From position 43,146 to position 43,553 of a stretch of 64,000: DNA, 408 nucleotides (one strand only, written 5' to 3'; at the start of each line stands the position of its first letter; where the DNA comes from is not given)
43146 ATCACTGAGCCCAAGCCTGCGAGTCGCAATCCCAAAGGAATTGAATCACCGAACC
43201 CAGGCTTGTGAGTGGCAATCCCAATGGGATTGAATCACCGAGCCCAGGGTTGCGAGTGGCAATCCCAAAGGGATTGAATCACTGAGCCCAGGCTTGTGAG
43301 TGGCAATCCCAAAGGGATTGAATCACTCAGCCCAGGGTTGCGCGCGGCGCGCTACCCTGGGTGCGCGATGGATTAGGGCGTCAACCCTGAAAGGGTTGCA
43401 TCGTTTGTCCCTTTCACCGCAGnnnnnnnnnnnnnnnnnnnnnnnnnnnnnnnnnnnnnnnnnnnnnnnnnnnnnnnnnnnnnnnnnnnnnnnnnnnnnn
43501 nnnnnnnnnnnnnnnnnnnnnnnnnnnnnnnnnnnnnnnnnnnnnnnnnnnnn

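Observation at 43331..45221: Three perfectly identical head-to-tail copies of a 620-bp REP-associated/IS200-type Y1 transposase unit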

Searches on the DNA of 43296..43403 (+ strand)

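Call 37: build_rna_model(alignment_id=A2, structure=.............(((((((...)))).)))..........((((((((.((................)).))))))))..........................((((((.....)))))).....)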
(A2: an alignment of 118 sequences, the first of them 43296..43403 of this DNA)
Model R1 built from alignment A2 (118 sequences, 127 columns); structure: as given.
model positions 107; base pairs 23; branch points 2; effective number of sequences 2.52; information 0.59 bits per position. Calibrated on 0.2 Mb of random sequence (short: E-values are rough).
structure used (alignment columns):
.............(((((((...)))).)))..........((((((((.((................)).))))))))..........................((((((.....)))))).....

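Call 39: search_with_rna_model(model_id=R1, source=window, max_evalue=1, filters=off, show_alignments=3)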
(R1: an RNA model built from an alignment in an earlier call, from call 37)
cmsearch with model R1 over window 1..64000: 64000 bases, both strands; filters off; matches with E-value up to 1: 12.
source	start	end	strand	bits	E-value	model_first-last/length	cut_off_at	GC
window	43297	43403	+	100.1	5.2e-19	1-107/107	no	0.61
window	45147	45255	-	92.7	1.7e-17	1-107/107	no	0.65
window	43935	44023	+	54.6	1.4e-09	1-107/107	no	0.65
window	44555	44643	+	54.6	1.4e-09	1-107/107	no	0.65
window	43907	44025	-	50.2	1.1e-08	1-107/107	no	0.61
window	44527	44645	-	50.2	1.1e-08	1-107/107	no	0.61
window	43209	43281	+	39.3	1.9e-06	1-107/107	no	0.52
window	43331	43361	-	17.8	0.055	35-65/107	no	0.81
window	45191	45221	+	17.8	0.055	35-65/107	no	0.81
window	43121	43193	+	13.7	0.39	1-107/107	no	0.52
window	43139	43239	-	12.7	0.63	1-107/107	no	0.51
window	43255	43327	-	11.8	0.97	1-107/107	no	0.49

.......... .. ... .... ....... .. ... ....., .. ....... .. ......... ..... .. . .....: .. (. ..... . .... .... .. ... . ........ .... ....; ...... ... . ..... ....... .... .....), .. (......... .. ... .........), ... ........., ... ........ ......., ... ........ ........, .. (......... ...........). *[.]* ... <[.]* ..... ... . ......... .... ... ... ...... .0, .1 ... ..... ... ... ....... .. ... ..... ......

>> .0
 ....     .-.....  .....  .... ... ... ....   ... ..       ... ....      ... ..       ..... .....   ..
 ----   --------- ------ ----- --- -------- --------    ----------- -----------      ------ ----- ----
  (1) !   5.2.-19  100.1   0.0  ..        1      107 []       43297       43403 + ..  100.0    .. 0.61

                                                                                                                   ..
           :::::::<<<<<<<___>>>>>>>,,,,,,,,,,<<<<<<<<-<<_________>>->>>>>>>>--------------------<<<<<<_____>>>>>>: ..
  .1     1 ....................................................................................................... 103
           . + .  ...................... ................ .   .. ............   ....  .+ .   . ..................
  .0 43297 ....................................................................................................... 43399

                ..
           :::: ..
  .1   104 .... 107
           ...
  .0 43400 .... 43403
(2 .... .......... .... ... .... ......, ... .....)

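Call 42: search_with_rna_model(model_id=R1, sources=[L001, L002, L003, L004, L005, L006, L007, L008, L009, L010, L011, L012, L013, L014, L015, L016, L017, L018, L019, L020, L021, L022, L023, L024, L025, L026, L027, L028, L029, L030, L031, L032, L033, L034, L035, L036, L037, L038, L039, L040, L041, L042, L043, L044, L045, L046, L047, L048, L049, L050, L051, L052, L053, L054, L055, L056, L057, L058, L059, L060, L061, L062, L063, L064, L065, L066, L067, L068, L069, L070, L071, L072, L073, L074, L075, L076, L077, L078, L079, L080], max_evalue=0.001)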
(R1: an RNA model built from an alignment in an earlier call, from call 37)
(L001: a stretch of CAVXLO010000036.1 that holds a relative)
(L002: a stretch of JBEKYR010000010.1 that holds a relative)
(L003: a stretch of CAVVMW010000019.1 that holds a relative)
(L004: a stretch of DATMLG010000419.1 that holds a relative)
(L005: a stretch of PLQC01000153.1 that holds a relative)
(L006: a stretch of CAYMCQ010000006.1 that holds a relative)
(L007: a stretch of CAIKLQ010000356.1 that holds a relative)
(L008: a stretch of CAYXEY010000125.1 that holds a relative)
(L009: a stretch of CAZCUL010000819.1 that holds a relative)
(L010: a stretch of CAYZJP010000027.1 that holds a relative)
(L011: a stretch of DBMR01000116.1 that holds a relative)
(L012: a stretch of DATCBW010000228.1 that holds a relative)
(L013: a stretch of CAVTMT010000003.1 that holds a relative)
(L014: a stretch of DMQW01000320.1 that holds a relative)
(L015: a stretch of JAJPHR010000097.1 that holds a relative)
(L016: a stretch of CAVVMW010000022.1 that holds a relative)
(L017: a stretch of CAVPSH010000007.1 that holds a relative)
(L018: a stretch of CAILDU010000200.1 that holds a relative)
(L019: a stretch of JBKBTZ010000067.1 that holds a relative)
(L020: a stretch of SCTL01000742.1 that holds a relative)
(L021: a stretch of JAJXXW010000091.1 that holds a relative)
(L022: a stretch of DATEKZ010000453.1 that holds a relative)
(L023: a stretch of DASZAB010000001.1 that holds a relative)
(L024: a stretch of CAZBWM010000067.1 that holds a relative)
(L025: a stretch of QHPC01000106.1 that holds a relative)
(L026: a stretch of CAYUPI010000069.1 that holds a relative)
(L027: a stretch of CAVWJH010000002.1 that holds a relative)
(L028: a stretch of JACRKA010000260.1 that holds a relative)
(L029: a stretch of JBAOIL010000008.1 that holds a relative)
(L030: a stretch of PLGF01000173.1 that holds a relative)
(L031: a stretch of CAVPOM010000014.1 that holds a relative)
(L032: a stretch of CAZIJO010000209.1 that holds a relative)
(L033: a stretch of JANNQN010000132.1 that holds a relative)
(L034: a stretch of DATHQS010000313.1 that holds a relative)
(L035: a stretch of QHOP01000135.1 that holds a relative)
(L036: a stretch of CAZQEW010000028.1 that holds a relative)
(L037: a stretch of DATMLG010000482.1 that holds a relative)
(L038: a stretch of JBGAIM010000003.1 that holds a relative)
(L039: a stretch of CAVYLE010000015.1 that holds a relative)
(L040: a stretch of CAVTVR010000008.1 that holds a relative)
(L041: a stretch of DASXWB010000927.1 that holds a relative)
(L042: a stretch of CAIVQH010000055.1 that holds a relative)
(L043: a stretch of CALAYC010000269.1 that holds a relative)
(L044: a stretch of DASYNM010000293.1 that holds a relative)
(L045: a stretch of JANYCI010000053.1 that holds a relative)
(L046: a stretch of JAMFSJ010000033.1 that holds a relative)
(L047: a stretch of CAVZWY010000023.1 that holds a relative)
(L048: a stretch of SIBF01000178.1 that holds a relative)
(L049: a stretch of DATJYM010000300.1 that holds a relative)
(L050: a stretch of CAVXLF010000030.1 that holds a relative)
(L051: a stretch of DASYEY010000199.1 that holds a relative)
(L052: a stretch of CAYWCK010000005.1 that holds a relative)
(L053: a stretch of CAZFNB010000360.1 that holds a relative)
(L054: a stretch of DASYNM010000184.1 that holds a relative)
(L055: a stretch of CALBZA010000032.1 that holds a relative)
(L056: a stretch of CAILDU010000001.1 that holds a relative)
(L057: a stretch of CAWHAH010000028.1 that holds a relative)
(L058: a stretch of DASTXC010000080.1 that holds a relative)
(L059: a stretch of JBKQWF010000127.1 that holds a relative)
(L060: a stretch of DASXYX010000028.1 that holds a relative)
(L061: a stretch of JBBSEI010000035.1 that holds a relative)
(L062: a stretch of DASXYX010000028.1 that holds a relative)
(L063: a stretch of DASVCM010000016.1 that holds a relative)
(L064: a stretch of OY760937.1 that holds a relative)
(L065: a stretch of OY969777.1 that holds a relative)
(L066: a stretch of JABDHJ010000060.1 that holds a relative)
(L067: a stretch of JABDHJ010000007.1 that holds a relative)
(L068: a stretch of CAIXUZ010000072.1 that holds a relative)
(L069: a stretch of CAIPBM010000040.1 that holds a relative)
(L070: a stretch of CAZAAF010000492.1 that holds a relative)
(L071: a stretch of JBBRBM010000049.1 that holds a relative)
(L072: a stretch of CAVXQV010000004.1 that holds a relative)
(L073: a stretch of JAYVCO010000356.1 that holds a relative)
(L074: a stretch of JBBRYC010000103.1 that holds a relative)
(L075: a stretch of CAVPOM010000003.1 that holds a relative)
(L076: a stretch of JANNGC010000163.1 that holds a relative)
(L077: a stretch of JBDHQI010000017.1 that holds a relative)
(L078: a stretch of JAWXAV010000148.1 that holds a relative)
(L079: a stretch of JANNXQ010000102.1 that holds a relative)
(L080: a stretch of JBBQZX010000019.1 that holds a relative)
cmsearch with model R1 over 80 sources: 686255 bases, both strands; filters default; matches with E-value up to 0.001: 223.
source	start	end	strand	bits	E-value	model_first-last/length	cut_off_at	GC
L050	4754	4861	+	112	1.9e-20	1-107/107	no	0.48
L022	2923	3029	+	110.7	3.5e-20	1-107/107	no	0.53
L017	4754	4861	+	110.1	4.7e-20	1-107/107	no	0.51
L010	549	656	+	109.5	6.3e-20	1-107/107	no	0.52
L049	5454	5560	-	109.4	6.6e-20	1-107/107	no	0.42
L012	4868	4973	+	109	7.9e-20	1-107/107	no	0.49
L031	4867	4973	+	108.7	9.2e-20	1-107/107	no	0.47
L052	4867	4973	+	108.6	9.4e-20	1-107/107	no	0.52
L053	547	653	+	108.6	9.4e-20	1-107/107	no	0.52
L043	2419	2527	+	108.4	1e-19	1-107/107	no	0.51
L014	4867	4973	+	108.2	1.2e-19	1-107/107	no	0.48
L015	5454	5560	-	107.9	1.4e-19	1-107/107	no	0.51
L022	3510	3617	-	107.5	1.6e-19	1-107/107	no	0.52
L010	1404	1510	-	107.5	1.6e-19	1-107/107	no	0.49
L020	4358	4465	-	107.5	1.7e-19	1-107/107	no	0.5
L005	4868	4973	+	106.9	2.2e-19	1-107/107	no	0.53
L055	5636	5743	-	106.6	2.5e-19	1-107/107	no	0.52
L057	5454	5560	-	106.1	3.1e-19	1-107/107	no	0.5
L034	5329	5435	-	105.4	4.5e-19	1-107/107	no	0.55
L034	4746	4854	+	104.9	5.7e-19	1-107/107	no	0.49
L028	4865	4972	+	104.8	5.9e-19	1-107/107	no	0.52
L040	5454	5559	-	104.7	6.2e-19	1-107/107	no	0.5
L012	5454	5559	-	104.5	6.8e-19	1-107/107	no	0.52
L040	4868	4973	+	104.4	7.2e-19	1-107/107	no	0.51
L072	4865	4973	+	103.8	9.3e-19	1-107/107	no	0.51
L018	5454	5559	-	103.8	9.6e-19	1-107/107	no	0.49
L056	1049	1155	-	103.8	9.7e-19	1-107/107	no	0.53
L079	4868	4973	+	103.6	1e-18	1-107/107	no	0.58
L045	3216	3324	+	103.4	1.2e-18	1-107/107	no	0.49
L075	4867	4973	+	103.2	1.2e-18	1-107/107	no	0.49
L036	1218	1325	-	103.2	1.3e-18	1-107/107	no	0.55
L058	4852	4959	+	102.9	1.5e-18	1-107/107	no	0.53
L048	4865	4973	+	102.5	1.7e-18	1-107/107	no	0.47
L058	5442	5549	-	102.5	1.8e-18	1-107/107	no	0.51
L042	5653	5757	+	102.1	2.1e-18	1-107/107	no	0.56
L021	5454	5562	-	101.5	2.9e-18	1-107/107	no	0.5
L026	4867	4973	+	101.3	3.1e-18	1-107/107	no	0.5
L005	5472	5577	-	101.1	3.4e-18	1-107/107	no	0.49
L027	4863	4973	+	100.5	4.6e-18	1-107/107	no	0.46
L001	4866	4972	+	100.2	5.2e-18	1-107/107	no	0.58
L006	5473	5580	-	100.1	5.4e-18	1-107/107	no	0.51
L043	2089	2195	-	100.1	5.5e-18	1-107/107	no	0.51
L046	5481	5589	+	99.8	6.2e-18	1-107/107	no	0.39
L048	5454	5565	-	99.8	6.3e-18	1-107/107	no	0.58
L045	3377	3483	-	99.6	7.1e-18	1-107/107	no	0.5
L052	5454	5559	-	99.5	7.5e-18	1-107/107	no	0.55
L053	1134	1239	-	99.5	7.5e-18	1-107/107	no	0.55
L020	3766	3877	+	99.4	7.7e-18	1-107/107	no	0.55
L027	5454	5562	-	99.4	7.7e-18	1-107/107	no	0.5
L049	4862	4973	+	99.1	8.9e-18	1-107/107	no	0.56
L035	4658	4765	-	98.8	1e-17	1-107/107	no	0.55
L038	4711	4822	+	98.7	1.1e-17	1-107/107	no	0.58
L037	3633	3740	+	98.6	1.1e-17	1-107/107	no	0.48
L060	5617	5724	+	98.4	1.2e-17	1-107/107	no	0.48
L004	1340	1447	+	98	1.5e-17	1-107/107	no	0.48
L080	4867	4973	+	97.7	1.7e-17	1-107/107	no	0.52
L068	4864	4973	+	97.1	2.4e-17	1-107/107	no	0.5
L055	6011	6118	-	96.9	2.5e-17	1-107/107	no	0.53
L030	5454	5560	-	96.9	2.6e-17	1-107/107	no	0.5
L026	5454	5559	-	96.8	2.7e-17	1-107/107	no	0.47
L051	4640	4746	+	96.6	2.9e-17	1-107/107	no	0.46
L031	5454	5561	-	96.5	3.1e-17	1-107/107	no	0.53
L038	4355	4466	+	96.3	3.4e-17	1-107/107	no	0.54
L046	5829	5937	+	96.3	3.4e-17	1-107/107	no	0.47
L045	4004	4111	-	96.2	3.5e-17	1-107/107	no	0.54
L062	4887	4994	+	96.2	3.6e-17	1-107/107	no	0.49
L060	4887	4994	+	96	3.8e-17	1-107/107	no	0.49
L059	5454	5562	-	96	3.9e-17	1-107/107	no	0.51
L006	4864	4973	+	95.6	4.7e-17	1-107/107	no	0.47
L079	5502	5609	-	95.5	5e-17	1-107/107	no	0.64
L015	4669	4775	-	95.2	5.6e-17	1-107/107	no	0.5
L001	5475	5581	-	95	6.3e-17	1-107/107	no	0.59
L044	4642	4748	+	94.8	6.9e-17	1-107/107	no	0.46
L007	2317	2427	-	94.6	7.5e-17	1-107/107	no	0.49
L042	5779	5890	-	94.3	8.8e-17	1-107/107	no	0.57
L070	2153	2260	-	94.2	9.2e-17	1-107/107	no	0.55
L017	5454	5564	-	93.9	1.1e-16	1-107/107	no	0.56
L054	4868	4973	+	93.8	1.1e-16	1-107/107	no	0.45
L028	5454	5562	-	93.6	1.2e-16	1-107/107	no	0.56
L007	1517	1625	+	93.5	1.3e-16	1-107/107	no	0.47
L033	2445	2554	-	93.4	1.3e-16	1-107/107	no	0.67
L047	5454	5564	-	93.4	1.3e-16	1-107/107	no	0.63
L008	756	866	+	93.4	1.4e-16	1-107/107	no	0.59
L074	4298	4405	+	93.3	1.4e-16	1-107/107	no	0.57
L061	4866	4973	+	93.2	1.5e-16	1-107/107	no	0.58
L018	4865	4973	+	93.1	1.5e-16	1-107/107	no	0.48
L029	4892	4999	+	93.1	1.5e-16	1-107/107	no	0.55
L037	4221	4335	-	93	1.6e-16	1-107/107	no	0.51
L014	5454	5565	-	92.9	1.7e-16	1-107/107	no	0.52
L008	893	1004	-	92.7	1.9e-16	1-107/107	no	0.5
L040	6770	6880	-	92.5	2.1e-16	1-107/107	no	0.5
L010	678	786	-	92.3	2.3e-16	1-107/107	no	0.54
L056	467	568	+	92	2.6e-16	1-107/107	no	0.48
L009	5454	5564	-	92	2.6e-16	1-107/107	no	0.55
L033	1856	1964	+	91.6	3.1e-16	1-107/107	no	0.54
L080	5454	5563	-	91.6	3.2e-16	1-107/107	no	0.54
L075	5454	5562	-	91.6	3.2e-16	1-107/107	no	0.56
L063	1831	1941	+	91.4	3.6e-16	1-107/107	no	0.53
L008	1533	1643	-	91.2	3.8e-16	1-107/107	no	0.59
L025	2362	2471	-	90.4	5.6e-16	1-107/107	no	0.53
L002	4838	4972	+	90.3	6e-16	1-107/107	no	0.59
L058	4712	4820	-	89.8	7.3e-16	1-107/107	no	0.49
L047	4865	4973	+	89.6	8.2e-16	1-107/107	no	0.58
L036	396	505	+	89.3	9.4e-16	1-107/107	no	0.53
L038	4844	4951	-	89.1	1.1e-15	1-107/107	no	0.51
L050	5454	5561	-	88.8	1.2e-15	1-107/107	no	0.49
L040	6649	6756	+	88.8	1.2e-15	1-107/107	no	0.55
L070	1561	1671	+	88.8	1.2e-15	1-107/107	no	0.54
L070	1145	1255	-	88.7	1.2e-15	1-107/107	no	0.51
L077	5454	5555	-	88.6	1.3e-15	1-107/107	no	0.53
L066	4060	4164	-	88.5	1.4e-15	1-107/107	no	0.52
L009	4857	4973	+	88.3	1.5e-15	1-107/107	no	0.56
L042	5454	5564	-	88.2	1.6e-15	1-107/107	no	0.62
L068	5454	5561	-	88.1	1.7e-15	1-107/107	no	0.56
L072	4572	4680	+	87.7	2.1e-15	1-107/107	no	0.48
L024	4864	4970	+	87.3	2.4e-15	1-107/107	no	0.61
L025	1776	1881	+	87.3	2.5e-15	1-107/107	no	0.5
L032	2829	2936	+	87.2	2.5e-15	1-107/107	no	0.56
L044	5229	5340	-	87.2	2.6e-15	1-107/107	no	0.51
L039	4860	4972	+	86.6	3.5e-15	1-107/107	no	0.51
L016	4867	4973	+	86.6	3.5e-15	1-107/107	no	0.65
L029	4665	4772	-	86.2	4.1e-15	1-107/107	no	0.56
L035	4862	4973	+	86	4.6e-15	1-107/107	no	0.54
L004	1928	2042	-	85.9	4.7e-15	1-107/107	no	0.58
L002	5695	5805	-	85.5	5.7e-15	1-107/107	no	0.54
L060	5454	5559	-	85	7.4e-15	1-107/107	no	0.52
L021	4734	4841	+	84.9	7.7e-15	1-107/107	no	0.45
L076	1673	1784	-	84.5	9.2e-15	1-107/107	no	0.55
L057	4857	4973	+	84.2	1.1e-14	1-107/107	no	0.54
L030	4865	4973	+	84.1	1.1e-14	1-107/107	no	0.56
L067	4866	4972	+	84.1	1.1e-14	1-107/107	no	0.51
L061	4710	4821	-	84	1.2e-14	1-107/107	no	0.58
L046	4847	4972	+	83.9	1.2e-14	1-107/107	no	0.52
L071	4865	4972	+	83.7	1.3e-14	1-107/107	no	0.56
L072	4741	4849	-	83.4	1.6e-14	1-107/107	no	0.53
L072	5454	5562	-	83.4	1.6e-14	1-107/107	no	0.55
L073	4617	4728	-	83.2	1.7e-14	1-107/107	no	0.65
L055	4863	4973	+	83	1.9e-14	1-107/107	no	0.57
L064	4588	4693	-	83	1.9e-14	1-107/107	no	0.57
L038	4488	4613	-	83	1.9e-14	1-107/107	no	0.59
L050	4875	4983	-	82.8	2.1e-14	1-107/107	no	0.48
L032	2650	2757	-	82.8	2.1e-14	1-107/107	no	0.58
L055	5885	5995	+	82.6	2.3e-14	1-107/107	no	0.59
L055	6260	6370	+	82.6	2.3e-14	1-107/107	no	0.59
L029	5454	5561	-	82.4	2.6e-14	1-107/107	no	0.61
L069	3599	3704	+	82.3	2.7e-14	1-107/107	no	0.58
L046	5962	6072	-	82.3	2.7e-14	1-107/107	no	0.56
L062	4716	4822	-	82.2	2.7e-14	1-107/107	no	0.54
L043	1958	2067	+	82.2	2.8e-14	1-107/107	no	0.55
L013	4325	4434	+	81.8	3.4e-14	1-107/107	no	0.55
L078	5454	5563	-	81.3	4.2e-14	1-107/107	no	0.56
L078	4868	4977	+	81.3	4.3e-14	1-107/107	no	0.51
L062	5454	5559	-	81.3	4.3e-14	1-107/107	no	0.51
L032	3391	3498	-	80.9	5.1e-14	1-107/107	no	0.62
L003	5476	5581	-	80.1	7.6e-14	1-107/107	no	0.68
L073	4027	4136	+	80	8e-14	1-107/107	no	0.57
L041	3444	3554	-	79.6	9.6e-14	1-107/107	no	0.55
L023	4863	4973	+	79.3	1.1e-13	1-107/107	no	0.53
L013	4664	4777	+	78.7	1.5e-13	1-107/107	no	0.57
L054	5454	5567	-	78.5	1.6e-13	1-107/107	no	0.54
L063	2412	2514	-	78.4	1.7e-13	8-107/107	no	0.56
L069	4185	4292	-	78.4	1.7e-13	1-107/107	no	0.54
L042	4867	4973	+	78.3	1.8e-13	1-107/107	no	0.55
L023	5454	5560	-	78.3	1.8e-13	1-107/107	no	0.54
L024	5454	5553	-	78.3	1.8e-13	13-107/107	5'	0.57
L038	5454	5579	-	78.3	1.8e-13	1-107/107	no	0.58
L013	4459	4567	-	78.2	1.9e-13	1-107/107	no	0.56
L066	3468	3574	+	78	2e-13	1-107/107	no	0.58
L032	2406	2516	+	78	2.1e-13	1-107/107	no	0.63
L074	4040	4149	-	77.9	2.2e-13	1-107/107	no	0.57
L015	4856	4993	+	77.9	2.2e-13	1-107/107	no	0.6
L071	5463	5571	-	77.8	2.3e-13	1-107/107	no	0.55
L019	4687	4795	-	77.2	3e-13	1-107/107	no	0.67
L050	4644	4753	-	76.5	4.3e-13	1-107/107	no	0.52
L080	4718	4832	-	76.4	4.5e-13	1-107/107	no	0.55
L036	530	637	-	76.2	4.9e-13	1-107/107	no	0.53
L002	5543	5678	+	76.2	4.9e-13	1-107/107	no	0.58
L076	1543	1652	+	76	5.3e-13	1-107/107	no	0.6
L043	2197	2321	-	75.8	5.8e-13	1-107/107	no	0.61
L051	5226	5350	-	75.4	7e-13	1-107/107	no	0.56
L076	1338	1449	-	75.4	7.2e-13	1-107/107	no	0.58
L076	551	659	+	75.3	7.5e-13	1-107/107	no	0.5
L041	2852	2963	+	74.9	8.8e-13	1-107/107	no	0.59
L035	5454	5590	-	74.8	9.7e-13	1-107/107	no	0.54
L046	5614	5724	-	74.6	1e-12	1-107/107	no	0.58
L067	5454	5558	-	74.4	1.1e-12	1-107/107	no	0.58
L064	5454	5561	-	74.3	1.2e-12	1-107/107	no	0.6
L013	5454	5562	-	74.2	1.3e-12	1-107/107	no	0.53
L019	4099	4210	+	74.2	1.3e-12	1-107/107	no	0.6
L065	5454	5560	-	74.1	1.3e-12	1-107/107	no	0.67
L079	5641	5756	+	74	1.4e-12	1-107/107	no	0.55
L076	1207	1316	+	73.8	1.5e-12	1-107/107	no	0.61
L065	4724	4832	+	73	2.2e-12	1-107/107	no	0.57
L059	4866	4974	+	72.3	3.1e-12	1-107/107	no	0.48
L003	4852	4973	+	72.2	3.3e-12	1-107/107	no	0.66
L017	4875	4983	-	72.1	3.4e-12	1-107/107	no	0.49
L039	7334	7439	-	71.8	4e-12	1-107/107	no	0.59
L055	6386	6490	-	71.4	4.8e-12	1-107/107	no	0.53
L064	4860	4973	+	70.8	6.3e-12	1-107/107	no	0.6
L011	5474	5584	-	67.9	2.5e-11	1-107/107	no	0.61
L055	5513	5621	+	66.8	4.4e-11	1-107/107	no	0.59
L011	4842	4973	+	65.3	8.6e-11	1-107/107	no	0.58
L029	4541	4651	+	65.1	9.5e-11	1-107/107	no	0.58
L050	4319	4421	+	65.1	9.8e-11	1-107/107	no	0.53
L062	6910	7018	+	63.4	2.1e-10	1-107/107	no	0.53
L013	4802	4910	-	63.4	2.2e-10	1-107/107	no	0.53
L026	5696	5817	+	63.3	2.2e-10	1-107/107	no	0.61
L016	5474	5580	-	62.8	2.9e-10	1-107/107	no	0.65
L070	1318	1448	+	61.6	5.1e-10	1-107/107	no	0.56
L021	7856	7992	-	61.2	6.2e-10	1-107/107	no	0.57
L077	4899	4997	+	60.3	9.5e-10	1-107/107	no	0.56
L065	4851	4954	-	60.2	1e-09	1-107/107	no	0.58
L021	4856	4961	-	58.5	2.2e-09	1-107/107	no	0.49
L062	7194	7294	-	58.2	2.6e-09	1-107/107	no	0.51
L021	4865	4973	+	57.8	3.1e-09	1-107/107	no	0.49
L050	4213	4318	-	54.1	1.8e-08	1-107/107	no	0.48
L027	2936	3044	+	52.2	4.6e-08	1-107/107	no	0.58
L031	4790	4866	+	49.4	1.7e-07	1-107/107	no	0.52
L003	170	277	+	45.9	8.8e-07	1-107/107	no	0.73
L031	4713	4789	+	41.7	6.5e-06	1-107/107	no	0.48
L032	2530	2637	-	37.9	4e-05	1-107/107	no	0.54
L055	5454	5543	-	36.2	9.3e-05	1-107/107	no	0.53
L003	300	405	-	34.4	0.00021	1-107/107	no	0.64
